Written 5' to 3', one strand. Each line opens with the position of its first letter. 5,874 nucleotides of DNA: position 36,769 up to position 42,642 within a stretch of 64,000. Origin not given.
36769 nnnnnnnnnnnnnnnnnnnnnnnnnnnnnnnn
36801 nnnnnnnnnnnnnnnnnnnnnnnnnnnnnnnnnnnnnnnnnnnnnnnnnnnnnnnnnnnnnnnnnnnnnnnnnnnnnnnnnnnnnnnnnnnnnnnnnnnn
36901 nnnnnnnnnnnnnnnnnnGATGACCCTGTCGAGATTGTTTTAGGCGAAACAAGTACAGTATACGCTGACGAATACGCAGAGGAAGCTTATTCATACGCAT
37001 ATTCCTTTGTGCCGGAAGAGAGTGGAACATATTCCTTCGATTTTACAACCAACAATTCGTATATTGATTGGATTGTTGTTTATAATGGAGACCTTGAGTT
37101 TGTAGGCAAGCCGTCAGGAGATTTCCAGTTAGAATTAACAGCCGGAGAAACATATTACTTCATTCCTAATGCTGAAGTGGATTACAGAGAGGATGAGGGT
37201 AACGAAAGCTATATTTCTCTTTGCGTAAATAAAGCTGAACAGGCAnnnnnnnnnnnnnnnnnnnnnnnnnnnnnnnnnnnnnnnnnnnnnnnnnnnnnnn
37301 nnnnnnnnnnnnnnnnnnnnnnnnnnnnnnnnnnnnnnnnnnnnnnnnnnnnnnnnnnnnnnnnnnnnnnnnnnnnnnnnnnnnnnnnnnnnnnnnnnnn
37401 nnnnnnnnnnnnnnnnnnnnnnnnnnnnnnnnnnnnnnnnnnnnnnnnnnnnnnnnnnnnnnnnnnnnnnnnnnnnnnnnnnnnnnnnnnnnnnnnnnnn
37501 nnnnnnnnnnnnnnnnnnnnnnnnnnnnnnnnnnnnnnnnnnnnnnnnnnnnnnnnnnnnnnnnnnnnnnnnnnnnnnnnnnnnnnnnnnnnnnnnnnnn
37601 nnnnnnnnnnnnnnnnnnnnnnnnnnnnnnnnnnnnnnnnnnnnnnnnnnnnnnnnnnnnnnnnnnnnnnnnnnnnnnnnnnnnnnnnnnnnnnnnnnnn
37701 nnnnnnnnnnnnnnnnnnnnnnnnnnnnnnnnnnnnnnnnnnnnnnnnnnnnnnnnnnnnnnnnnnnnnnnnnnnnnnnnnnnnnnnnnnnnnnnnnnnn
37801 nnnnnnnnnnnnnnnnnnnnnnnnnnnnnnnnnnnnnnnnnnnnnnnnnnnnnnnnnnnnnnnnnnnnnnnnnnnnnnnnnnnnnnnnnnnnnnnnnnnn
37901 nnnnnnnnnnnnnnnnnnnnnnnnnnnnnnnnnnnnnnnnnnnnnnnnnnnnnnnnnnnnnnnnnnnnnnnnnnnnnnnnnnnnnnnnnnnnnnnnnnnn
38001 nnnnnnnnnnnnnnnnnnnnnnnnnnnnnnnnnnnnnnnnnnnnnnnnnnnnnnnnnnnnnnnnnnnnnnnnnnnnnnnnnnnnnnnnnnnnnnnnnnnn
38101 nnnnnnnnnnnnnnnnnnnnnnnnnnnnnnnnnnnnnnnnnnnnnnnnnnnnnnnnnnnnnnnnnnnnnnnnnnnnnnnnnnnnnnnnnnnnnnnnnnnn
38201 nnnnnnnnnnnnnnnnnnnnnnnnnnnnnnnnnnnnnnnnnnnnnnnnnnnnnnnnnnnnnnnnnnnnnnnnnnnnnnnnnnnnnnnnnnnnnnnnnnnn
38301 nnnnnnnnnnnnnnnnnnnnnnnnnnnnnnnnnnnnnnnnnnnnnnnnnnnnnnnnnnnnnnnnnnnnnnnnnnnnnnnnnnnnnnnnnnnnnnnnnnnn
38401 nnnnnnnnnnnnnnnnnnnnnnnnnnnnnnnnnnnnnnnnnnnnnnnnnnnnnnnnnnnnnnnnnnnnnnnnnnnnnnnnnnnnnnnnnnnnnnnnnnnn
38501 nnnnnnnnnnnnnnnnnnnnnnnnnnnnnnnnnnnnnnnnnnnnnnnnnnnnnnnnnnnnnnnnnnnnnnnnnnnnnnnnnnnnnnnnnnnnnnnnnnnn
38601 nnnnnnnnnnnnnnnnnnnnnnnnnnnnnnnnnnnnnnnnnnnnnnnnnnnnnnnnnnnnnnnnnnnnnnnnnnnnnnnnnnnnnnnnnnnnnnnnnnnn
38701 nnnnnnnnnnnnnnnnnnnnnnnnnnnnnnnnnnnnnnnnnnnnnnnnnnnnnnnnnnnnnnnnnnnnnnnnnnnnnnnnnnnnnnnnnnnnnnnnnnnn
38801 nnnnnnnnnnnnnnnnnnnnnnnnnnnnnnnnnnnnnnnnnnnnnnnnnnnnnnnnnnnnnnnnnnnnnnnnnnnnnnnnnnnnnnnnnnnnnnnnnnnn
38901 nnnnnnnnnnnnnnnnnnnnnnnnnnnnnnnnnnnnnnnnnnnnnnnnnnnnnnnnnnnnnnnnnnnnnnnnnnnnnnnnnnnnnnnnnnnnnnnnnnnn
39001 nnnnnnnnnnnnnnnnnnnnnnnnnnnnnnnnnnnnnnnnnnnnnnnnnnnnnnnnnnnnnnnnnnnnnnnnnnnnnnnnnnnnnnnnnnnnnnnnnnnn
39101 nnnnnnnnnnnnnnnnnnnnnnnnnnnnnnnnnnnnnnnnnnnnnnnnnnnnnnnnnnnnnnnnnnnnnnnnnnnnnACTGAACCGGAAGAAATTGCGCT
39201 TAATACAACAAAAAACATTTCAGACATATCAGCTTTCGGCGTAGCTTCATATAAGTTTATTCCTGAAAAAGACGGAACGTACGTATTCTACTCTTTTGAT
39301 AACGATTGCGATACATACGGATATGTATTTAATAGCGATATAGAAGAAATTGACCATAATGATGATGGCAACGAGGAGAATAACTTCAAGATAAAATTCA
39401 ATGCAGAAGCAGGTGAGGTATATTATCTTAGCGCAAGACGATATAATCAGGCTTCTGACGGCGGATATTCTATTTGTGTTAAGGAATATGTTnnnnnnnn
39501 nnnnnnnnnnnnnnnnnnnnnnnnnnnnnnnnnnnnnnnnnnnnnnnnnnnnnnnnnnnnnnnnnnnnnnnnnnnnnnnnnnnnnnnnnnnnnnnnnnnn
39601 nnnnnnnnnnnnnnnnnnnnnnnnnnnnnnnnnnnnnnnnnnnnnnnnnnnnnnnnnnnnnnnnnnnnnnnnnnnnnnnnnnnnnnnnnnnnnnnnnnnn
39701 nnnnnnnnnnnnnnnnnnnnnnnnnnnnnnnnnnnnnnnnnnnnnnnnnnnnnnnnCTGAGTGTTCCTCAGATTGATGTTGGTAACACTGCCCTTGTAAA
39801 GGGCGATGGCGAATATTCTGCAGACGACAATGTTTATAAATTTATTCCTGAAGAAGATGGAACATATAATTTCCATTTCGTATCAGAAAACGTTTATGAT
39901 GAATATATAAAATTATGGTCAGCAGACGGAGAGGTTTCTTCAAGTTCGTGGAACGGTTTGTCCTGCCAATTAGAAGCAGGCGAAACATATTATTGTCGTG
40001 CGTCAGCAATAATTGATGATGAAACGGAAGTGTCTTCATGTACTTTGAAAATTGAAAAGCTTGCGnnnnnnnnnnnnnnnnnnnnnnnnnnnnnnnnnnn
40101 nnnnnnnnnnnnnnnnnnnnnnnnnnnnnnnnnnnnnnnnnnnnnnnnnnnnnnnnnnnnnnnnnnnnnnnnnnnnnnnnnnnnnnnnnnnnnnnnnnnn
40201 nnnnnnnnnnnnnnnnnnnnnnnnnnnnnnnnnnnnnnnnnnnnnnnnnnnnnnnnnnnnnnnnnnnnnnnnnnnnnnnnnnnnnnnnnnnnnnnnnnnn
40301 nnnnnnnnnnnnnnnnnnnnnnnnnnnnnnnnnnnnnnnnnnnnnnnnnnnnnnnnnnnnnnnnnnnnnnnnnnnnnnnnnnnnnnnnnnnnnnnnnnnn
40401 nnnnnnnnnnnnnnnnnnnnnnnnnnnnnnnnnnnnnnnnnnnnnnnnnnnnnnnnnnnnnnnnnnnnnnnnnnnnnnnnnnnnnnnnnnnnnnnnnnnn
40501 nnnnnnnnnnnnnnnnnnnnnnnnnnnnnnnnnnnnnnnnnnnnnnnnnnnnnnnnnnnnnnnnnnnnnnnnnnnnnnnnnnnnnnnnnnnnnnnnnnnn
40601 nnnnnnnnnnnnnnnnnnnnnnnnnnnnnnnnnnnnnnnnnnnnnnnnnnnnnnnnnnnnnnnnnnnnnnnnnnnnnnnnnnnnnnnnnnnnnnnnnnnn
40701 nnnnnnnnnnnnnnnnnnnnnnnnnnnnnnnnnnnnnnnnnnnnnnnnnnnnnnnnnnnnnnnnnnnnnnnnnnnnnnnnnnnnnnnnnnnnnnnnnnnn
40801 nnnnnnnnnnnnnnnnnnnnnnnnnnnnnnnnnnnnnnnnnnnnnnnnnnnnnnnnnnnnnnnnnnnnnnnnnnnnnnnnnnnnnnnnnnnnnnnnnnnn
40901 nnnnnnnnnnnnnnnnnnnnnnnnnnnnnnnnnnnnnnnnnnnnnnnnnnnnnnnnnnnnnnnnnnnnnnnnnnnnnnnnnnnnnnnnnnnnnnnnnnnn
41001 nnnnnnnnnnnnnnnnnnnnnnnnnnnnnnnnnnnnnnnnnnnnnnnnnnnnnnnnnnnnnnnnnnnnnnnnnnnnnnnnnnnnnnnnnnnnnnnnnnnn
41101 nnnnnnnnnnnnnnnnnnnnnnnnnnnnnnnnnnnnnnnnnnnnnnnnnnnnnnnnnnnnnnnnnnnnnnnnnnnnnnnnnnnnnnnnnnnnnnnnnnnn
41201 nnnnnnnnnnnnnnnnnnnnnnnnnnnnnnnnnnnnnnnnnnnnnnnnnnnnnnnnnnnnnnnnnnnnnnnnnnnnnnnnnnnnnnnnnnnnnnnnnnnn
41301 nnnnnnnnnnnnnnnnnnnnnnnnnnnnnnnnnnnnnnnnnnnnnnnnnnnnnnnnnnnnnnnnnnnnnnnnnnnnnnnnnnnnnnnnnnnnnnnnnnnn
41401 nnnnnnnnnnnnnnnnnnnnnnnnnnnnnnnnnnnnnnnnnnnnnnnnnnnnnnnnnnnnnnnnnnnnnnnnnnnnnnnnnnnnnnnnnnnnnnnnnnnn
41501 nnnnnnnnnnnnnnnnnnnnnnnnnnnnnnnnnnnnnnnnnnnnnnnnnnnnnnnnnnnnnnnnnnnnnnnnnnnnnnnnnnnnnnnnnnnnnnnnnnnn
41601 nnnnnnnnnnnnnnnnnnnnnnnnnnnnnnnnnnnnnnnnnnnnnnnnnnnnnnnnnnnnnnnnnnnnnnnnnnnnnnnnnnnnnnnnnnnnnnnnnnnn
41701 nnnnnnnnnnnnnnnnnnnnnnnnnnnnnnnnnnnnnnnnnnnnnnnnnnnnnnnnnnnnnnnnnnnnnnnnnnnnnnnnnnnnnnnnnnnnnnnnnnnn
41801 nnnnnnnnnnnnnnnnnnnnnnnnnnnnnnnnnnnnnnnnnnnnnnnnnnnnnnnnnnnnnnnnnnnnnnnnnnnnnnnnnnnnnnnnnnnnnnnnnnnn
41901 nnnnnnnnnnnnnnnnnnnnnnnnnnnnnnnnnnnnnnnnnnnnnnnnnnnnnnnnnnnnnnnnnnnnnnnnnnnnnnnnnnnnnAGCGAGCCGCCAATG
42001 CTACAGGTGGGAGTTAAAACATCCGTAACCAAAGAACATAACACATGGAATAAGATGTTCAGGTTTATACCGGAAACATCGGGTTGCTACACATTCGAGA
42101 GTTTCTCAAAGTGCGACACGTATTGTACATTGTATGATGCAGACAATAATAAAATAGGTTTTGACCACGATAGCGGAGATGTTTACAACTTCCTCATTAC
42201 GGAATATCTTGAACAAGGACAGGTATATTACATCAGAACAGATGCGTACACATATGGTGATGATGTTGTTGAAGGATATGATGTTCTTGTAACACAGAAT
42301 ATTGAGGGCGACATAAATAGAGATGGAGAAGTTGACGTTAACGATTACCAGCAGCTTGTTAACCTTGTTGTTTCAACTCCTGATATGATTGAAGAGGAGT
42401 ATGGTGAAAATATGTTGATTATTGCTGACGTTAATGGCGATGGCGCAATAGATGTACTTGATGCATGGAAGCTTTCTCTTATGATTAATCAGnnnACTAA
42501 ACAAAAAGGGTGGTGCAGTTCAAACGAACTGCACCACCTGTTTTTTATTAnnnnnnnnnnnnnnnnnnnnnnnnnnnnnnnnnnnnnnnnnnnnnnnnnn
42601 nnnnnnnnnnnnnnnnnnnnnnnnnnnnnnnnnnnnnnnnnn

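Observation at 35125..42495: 2456-aa dockerin protein made only of 13 PPC-like modules alternating with 12 Big_2 modules, with no catalytic domain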

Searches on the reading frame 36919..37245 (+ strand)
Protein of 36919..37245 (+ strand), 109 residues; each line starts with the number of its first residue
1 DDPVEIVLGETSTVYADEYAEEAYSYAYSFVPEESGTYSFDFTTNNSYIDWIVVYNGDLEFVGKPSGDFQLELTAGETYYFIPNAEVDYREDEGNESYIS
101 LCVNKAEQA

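Call 8: search_protein_families(library=pfam, proteins=[window:36919-37245:+], max_evalue=10)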
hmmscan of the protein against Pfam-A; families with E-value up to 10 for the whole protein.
seq(109 aa): 1 family
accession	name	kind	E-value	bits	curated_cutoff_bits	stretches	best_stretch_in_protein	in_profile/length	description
PF25471.1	TM_PetC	-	0.31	11.3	37.1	1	23-37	29-43/48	Iron-sulfur subunit PetC transmembrane anchor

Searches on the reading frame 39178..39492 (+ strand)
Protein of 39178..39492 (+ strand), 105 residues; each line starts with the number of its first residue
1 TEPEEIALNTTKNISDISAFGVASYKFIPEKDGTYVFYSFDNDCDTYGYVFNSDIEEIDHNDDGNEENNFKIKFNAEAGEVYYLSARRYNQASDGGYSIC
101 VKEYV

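Call 8: search_protein_families(library=pfam, proteins=[window:39178-39492:+], max_evalue=10)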
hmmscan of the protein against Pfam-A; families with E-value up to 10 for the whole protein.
seq(105 aa): 1 family
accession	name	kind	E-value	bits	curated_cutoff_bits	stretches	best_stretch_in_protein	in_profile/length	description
PF00169.35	PH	-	0.016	16.1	25.1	1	32-87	27-88/105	PH domain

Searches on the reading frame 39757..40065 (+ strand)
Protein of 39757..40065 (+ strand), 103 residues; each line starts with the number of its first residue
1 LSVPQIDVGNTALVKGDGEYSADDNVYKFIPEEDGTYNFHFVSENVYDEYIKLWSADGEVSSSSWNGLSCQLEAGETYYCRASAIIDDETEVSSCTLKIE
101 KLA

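Call 8: search_protein_families(library=pfam, proteins=[window:39757-40065:+], max_evalue=10)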
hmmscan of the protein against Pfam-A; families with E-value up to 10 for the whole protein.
seq(103 aa): 1 family
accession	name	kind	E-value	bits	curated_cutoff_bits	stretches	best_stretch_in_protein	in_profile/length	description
PF10118.14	Metal_hydrol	-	0.29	11.2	33.2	1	49-88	12-51/247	Predicted metal-dependent hydrolase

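Call 32: predict_structure(alignment_id=A3)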
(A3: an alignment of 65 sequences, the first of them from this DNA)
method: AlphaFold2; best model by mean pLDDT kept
length: 103 residues; sequences in the alignment: 65
mean_pLDDT: 95.6   pTM: 0.85
mean pLDDT of the five models: 95.6, 95.5, 94.9, 89.9, 89.8
residues with pLDDT >= 90: 94; 70-90: 8; 50-70: 1; < 50: 0
segments of 3 or more residues with pLDDT < 50: none
pLDDT, mean of each block of 10 residues (from residue 1): 93 97 96 98 97 90 93 97 97 98 95
secondary structure, 60 per line:
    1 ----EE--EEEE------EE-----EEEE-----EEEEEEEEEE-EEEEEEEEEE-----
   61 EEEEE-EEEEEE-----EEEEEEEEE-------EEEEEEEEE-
elements in order: E9-12 E26-29 E35-44 E46-55 E61-65 E67-72 E78-86 E94-102

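Call 36: fold_search(model_id=the predicted structure, library=pdb)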
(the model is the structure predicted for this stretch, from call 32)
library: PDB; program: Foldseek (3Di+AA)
matches with E <= 10: 1402; with E <= 0.001: 0
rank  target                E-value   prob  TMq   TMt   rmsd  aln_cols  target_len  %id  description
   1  5sv5                  1.2e-03  1.00  0.58  0.57   4.4       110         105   13  1.0 Angstrom Crystal Structure of pre-Peptidase C-terminal Domain of Collagenase from Bacillus anthracis. (released 2016-08-17)
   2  1nqj_A                2.7e-03  1.00  0.61  0.65   4.1       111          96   15  CRYSTAL STRUCTURE OF CLOSTRIDIUM HISTOLYTICUM COLG COLLAGENASE COLLAGEN-BINDING DOMAIN 3B AT 1.0 ANGSTROM RESOLUTION I (released 2003-04-15)
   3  2o8o_A                4.7e-03  1.00  0.61  0.58   4.5       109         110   16  Crystal structure of Clostridium histolyticum colg collagenase collagen-binding domain 3B at 1.35 Angstrom resolution  (released 2007-12-11)
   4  1nqd_B                6.3e-03  1.00  0.62  0.57   4.2       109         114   14  CRYSTAL STRUCTURE OF CLOSTRIDIUM HISTOLYTICUM COLG COLLAGENASE COLLAGEN-BINDING DOMAIN 3B AT 1.65 ANGSTROM RESOLUTION  (released 2003-04-15)
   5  1nqj_B                6.3e-03  1.00  0.60  0.55   4.3       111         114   14  CRYSTAL STRUCTURE OF CLOSTRIDIUM HISTOLYTICUM COLG COLLAGENASE COLLAGEN-BINDING DOMAIN 3B AT 1.0 ANGSTROM RESOLUTION I (released 2003-04-15)
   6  4hpk_B                8.1e-03  1.00  0.57  0.53   6.1       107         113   17  Crystal structure of Clostridium histolyticum colg collagenase collagen-binding domain 3B at 1.35 Angstrom resolution  (released 2012-12-12)
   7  5kwr_A                8.1e-03  0.98  0.32  0.25   9.7        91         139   18  Crystal structure of rat Cerebellin-1 (released 2016-08-03)
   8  1nqd_A                9.0e-03  1.00  0.58  0.54   4.3        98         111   14  CRYSTAL STRUCTURE OF CLOSTRIDIUM HISTOLYTICUM COLG COLLAGENASE COLLAGEN-BINDING DOMAIN 3B AT 1.65 ANGSTROM RESOLUTION  (released 2003-04-15)
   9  5iku                  9.4e-03  1.00  0.53  0.26   7.8       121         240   14  Crystal structure of the Hathewaya histolytica ColG tandem collagen-binding domain s3as3b in the presence of calcium at  (released 2017-03-15)
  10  5h48_A                1.2e-02  0.97  0.32  0.26   9.7        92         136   17  Crystal structure of Cbln1 (released 2017-09-06)
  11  3urf_A                1.2e-02  0.90  0.32  0.24  11.8       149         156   13  Human RANKL/OPG complex (released 2012-07-11)
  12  5ybz_C                1.2e-02  0.98  0.32  0.26  10.7        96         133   20  High resolution structure of complement C1q-like protein 3 C1q domain (released 2018-10-03)
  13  3zm8_A                1.3e-02  0.96  0.38  0.12  10.0       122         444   15  Crystal structure of Podospora anserina GH26-CBM35 beta-(1,4)- mannanase (released 2013-04-17)
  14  9bur_A                1.3e-02  0.94  0.32  0.07   8.7       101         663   12  Structure of GGCX-BGP complex (released 2025-01-29)
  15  3ac0_B                1.5e-02  1.00  0.50  0.07  10.3        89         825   17  Crystal structure of Beta-glucosidase from Kluyveromyces marxianus in complex with glucose (released 2010-08-11)
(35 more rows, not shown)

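Call 38: search_protein_families(library=pfam, alignment_id=A3, max_evalue=0.01)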
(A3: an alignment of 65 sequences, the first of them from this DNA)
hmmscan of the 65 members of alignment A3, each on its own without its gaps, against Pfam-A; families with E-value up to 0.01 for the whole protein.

A. member 1, seq(103 aa): 0 families

B. families by the number of members that match (of 65 scanned): 9 families
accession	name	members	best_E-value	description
PF07495.19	Y_Y_Y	2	0.00052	Y_Y_Y domain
PF07691.17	PA14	2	0.0032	PA14 domain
PF11193.13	DUF2812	1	0.0023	Protein of unknown function (DUF2812)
PF23759.1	GBD_T9SS_assoc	1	0.0035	Galactose binding domain-like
PF04151.21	PPC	1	0.004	Bacterial pre-peptidase C-terminal domain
PF18862.6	ApeA_NTD1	1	0.0044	ApeA N-terminal domain 1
PF23664.1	Ig_Pom152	1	0.0064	Nucleoporin pom152-like, immunoglobulin-like domain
PF10528.15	GLEYA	1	0.0069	GLEYA domain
PF24269.1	DUF7467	1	0.0098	Domain of unknown function (DUF7467)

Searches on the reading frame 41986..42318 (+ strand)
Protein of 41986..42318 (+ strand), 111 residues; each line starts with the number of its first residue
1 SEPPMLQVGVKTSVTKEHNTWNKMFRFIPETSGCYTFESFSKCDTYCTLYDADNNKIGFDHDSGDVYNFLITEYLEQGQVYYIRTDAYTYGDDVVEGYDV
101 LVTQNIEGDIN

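Call 8: search_protein_families(library=pfam, proteins=[window:41986-42318:+], max_evalue=10)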
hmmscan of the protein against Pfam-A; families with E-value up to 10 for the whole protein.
seq(111 aa): 1 family
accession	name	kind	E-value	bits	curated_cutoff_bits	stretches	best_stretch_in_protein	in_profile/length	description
PF22311.1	DUF6970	-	0.5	10.7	27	1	16-57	7-47/78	Domain of unknown function (DUF6970)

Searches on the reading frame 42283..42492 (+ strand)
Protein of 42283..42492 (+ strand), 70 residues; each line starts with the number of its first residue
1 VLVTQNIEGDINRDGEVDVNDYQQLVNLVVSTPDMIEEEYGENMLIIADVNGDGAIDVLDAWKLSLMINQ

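Call 77: search_solved_structures(query=window:42283-42492:+, max_evalue=1, show_alignments=2)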
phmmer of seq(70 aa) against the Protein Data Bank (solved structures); distinct sequences matched with E-value up to 1: 48.
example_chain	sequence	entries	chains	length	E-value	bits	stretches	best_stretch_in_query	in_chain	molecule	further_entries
8zvk_A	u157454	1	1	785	0.00022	24.7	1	7-62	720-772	AaBgIC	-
7wbo_A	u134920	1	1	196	0.00032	24.2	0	9-64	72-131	Sarcoplasmic calcium-binding protein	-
2m7n_A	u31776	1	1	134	0.001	22.6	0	6-56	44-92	Calcium-binding protein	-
4rv1_A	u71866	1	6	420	0.0012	22.4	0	19-65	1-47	Engineered Protein OR497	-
1jfj_A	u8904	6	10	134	0.0016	22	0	6-56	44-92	CALCIUM-BINDING PROTEIN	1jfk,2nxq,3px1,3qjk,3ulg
2na0_A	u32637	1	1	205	0.0051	20.4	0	9-57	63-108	Guanylyl cyclase-activating protein 1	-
4dh2_B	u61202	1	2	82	0.0052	20.4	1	7-62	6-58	Dockerin type 1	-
4hxt_A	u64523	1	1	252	0.012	19.3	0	19-65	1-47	De Novo Protein OR329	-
3ox6_A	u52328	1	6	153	0.012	19.2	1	10-59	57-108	Calcium-binding protein 1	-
4uyq_B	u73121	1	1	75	0.013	19.2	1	7-61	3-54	Cellulosomal scaffoldin adaptor protein B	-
3ox5_A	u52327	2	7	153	0.013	19.2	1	10-59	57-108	Calcium-binding protein 1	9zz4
4rzp_A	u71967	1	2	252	0.014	19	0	19-68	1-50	Engineered Protein OR366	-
8x39_A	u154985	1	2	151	0.015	18.9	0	9-61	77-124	Serine protease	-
2lan_A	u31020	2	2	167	0.015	18.9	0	10-58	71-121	Calcium-binding protein 1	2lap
8x3a_A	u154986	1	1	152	0.015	18.9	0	9-61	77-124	Serine protease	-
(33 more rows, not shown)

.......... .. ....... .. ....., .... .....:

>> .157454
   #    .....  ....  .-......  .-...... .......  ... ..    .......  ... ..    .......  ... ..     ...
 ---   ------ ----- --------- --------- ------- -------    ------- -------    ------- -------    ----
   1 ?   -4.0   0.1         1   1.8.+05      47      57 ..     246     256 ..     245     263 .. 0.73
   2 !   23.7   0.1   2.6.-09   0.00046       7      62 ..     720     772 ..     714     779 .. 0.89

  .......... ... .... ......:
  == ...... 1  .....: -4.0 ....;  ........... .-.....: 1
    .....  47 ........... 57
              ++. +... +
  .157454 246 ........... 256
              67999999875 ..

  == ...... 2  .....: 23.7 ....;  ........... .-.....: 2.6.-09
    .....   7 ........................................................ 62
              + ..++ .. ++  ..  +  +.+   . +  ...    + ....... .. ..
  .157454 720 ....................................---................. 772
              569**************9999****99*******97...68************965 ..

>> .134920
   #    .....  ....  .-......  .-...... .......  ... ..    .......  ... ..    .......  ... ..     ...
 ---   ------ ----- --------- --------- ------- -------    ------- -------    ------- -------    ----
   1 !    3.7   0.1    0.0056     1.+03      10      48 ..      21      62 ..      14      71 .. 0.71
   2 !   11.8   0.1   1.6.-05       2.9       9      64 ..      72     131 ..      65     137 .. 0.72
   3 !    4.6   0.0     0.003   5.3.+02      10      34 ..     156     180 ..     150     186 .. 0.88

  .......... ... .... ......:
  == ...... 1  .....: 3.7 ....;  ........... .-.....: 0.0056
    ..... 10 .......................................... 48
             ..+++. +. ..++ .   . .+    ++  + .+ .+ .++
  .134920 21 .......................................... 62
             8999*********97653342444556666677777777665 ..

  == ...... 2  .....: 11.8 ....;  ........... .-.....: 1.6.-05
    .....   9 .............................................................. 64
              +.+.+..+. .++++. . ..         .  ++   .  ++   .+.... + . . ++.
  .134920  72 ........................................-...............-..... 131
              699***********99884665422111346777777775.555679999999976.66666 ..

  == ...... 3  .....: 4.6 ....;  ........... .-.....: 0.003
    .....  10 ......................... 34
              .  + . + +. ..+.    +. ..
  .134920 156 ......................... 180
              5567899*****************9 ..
